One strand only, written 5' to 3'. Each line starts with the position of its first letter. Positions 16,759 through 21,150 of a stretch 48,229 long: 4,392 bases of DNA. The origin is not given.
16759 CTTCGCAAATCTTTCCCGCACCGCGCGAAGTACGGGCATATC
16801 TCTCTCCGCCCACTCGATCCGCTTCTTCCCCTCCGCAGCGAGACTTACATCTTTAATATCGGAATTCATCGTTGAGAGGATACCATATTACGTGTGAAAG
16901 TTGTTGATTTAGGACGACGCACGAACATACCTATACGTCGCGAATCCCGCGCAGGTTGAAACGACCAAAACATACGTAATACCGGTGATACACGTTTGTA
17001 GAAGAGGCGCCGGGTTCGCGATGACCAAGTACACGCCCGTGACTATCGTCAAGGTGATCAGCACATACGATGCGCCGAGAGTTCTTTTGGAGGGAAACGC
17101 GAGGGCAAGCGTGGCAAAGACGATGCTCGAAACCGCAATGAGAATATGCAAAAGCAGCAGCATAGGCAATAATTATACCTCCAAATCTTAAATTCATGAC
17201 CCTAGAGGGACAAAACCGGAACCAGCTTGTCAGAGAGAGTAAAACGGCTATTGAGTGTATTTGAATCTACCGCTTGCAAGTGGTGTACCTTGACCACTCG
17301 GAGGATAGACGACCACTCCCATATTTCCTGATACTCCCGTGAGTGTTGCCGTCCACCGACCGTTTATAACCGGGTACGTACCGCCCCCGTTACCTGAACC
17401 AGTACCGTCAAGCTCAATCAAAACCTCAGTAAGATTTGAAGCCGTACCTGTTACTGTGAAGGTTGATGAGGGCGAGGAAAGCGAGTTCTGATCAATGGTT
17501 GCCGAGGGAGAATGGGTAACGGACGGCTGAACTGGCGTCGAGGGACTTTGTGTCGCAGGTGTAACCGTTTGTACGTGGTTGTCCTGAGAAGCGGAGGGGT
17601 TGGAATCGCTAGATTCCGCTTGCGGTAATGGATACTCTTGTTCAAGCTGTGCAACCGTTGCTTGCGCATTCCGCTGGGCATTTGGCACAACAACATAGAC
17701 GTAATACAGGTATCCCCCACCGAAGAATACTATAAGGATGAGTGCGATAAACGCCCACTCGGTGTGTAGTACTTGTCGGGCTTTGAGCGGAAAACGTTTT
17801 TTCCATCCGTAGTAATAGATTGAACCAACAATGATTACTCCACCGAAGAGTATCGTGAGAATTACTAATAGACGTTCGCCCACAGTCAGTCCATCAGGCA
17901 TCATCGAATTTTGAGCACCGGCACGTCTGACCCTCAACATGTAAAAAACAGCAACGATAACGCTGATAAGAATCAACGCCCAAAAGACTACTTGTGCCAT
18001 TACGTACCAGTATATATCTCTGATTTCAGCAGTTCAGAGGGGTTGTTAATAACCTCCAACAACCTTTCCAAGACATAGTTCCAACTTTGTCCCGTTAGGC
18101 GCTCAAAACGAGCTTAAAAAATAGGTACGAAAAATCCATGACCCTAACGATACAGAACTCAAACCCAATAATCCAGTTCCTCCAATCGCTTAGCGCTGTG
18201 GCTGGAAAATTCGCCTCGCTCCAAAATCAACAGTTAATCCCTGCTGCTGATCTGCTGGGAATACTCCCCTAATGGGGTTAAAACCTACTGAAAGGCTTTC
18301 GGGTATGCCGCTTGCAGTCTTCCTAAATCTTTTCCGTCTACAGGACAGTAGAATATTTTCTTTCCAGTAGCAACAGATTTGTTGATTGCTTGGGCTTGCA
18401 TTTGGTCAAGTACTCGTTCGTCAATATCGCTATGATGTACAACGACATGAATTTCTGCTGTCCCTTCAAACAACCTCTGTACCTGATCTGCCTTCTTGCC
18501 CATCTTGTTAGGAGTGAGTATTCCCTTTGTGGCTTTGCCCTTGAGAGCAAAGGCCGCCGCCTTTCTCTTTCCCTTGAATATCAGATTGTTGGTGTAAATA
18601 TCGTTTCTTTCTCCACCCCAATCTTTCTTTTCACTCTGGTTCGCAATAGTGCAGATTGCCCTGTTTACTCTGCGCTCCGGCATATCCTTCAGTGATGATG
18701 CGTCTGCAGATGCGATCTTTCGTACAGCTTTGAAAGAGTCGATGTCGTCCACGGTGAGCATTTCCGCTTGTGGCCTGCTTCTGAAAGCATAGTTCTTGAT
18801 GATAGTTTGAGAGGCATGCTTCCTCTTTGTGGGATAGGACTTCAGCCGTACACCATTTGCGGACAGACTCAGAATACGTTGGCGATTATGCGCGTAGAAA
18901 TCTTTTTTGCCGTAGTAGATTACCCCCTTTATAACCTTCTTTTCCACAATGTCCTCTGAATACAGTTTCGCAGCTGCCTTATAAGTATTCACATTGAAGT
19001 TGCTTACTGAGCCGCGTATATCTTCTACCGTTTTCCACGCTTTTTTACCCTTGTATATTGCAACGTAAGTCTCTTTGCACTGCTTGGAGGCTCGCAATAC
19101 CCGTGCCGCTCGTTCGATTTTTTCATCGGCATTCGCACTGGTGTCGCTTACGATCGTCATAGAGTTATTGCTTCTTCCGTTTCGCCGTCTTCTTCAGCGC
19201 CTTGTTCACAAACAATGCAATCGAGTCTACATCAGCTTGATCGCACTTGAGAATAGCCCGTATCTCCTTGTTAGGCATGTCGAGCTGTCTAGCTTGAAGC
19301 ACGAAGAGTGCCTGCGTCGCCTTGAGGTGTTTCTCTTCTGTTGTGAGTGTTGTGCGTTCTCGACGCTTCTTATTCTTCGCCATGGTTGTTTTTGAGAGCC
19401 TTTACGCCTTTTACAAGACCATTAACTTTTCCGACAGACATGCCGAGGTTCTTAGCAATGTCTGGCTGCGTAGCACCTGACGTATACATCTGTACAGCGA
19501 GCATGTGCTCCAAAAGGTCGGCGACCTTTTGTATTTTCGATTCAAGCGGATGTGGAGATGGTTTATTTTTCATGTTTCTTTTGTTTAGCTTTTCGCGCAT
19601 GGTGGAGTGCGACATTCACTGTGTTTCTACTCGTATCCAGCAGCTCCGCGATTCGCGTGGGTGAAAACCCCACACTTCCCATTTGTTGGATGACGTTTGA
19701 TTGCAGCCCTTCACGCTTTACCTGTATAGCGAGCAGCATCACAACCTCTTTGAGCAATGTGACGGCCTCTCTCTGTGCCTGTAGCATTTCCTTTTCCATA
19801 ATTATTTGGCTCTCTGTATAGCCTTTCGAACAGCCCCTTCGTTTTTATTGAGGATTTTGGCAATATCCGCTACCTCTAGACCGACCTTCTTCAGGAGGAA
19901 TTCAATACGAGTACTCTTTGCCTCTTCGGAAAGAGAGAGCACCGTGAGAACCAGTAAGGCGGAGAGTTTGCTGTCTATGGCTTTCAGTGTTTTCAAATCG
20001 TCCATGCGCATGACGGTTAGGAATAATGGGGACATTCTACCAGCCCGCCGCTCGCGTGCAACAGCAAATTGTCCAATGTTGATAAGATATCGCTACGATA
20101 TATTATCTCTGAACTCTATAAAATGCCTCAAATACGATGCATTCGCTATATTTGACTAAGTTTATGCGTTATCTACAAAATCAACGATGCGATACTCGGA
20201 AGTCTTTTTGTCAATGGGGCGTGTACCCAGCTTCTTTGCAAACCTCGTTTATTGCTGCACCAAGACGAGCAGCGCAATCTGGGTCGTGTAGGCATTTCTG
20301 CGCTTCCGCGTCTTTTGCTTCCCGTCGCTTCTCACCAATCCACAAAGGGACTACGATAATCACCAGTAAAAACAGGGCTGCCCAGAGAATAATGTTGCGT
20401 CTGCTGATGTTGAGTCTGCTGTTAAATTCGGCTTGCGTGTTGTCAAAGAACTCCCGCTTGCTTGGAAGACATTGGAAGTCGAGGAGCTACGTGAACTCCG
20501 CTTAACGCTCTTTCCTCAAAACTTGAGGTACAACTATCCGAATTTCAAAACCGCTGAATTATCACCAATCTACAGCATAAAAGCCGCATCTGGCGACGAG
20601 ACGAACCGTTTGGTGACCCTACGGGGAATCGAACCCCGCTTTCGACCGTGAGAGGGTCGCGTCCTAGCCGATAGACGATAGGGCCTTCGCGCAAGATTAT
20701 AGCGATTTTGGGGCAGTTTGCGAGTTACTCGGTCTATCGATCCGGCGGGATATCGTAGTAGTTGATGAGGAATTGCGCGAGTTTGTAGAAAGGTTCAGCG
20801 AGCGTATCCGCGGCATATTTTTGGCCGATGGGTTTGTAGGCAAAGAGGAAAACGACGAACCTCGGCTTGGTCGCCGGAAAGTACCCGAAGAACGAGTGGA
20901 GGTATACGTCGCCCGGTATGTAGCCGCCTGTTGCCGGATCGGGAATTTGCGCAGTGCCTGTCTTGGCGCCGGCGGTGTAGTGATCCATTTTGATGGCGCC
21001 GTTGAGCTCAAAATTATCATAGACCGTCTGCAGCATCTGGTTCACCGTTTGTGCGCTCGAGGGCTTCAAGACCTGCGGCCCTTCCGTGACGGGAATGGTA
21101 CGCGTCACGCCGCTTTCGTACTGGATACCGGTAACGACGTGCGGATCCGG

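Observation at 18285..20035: Orphan five-gene cassette on a tRNA-adjacent AT-rich island: four tandem paralogous mini-HTH proteins plus a 291-aa nuclease-like protein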

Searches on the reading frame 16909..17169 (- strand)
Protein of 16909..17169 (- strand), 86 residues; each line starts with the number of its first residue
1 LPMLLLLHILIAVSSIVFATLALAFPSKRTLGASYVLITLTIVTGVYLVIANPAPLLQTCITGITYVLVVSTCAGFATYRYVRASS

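Call 100: search_protein_families(library=pfam, proteins=[window:16909-17169:-], max_evalue=0.001)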
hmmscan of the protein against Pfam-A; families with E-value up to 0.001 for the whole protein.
window:16909-17169:- (86 aa): 0 families
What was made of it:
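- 16909..17169 (-): 86-aa predicted membrane protein; island cargo. No Pfam hit (call 100).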

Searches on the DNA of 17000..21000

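Call 79: search_rna_families(source=window, start=17000, end=21000, threshold=evalue, max_evalue=1)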
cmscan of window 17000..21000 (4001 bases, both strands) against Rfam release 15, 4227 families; matches with E-value up to 1: 2.
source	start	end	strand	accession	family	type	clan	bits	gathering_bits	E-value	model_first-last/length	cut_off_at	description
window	20614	20685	-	RF00005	tRNA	Gene; tRNA;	CL00001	52.7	29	1.1e-09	1-71/71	no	tRNA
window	20615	20658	-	RF01684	mascRNA-menRNA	Gene;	-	24.8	42.5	0.072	1-56/56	no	MALAT1-associated small cytoplasmic RNA/MEN beta RNA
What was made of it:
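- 20611..20685 (-): tRNA-Glu(ctc), whose 3' end is the left junction of the insertion. Rfam tRNA hit, 52.7 bits (call 79).
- Tried and rejected: Rfam finds only the tRNA (call 79).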

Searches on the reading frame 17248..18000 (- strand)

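Call 4: search_protein_families(library=pfam, proteins=[window:17248-18000:-], max_evalue=1)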
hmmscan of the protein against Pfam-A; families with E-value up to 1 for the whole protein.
window:17248-18000:- (250 aa): 3 families
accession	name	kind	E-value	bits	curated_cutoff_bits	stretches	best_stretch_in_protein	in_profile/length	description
PF03929.21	PepSY_TM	-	0.074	13.3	28.8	1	39-167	132-240/295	PepSY-associated TM region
PF13858.11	DUF4199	-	0.13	13.1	32.3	0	84-134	72-123/165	Protein of unknown function (DUF4199)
PF18203.6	IPTL-CTERM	-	0.61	10.4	20.8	1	7-26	9-28/28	IPTL-CTERM motif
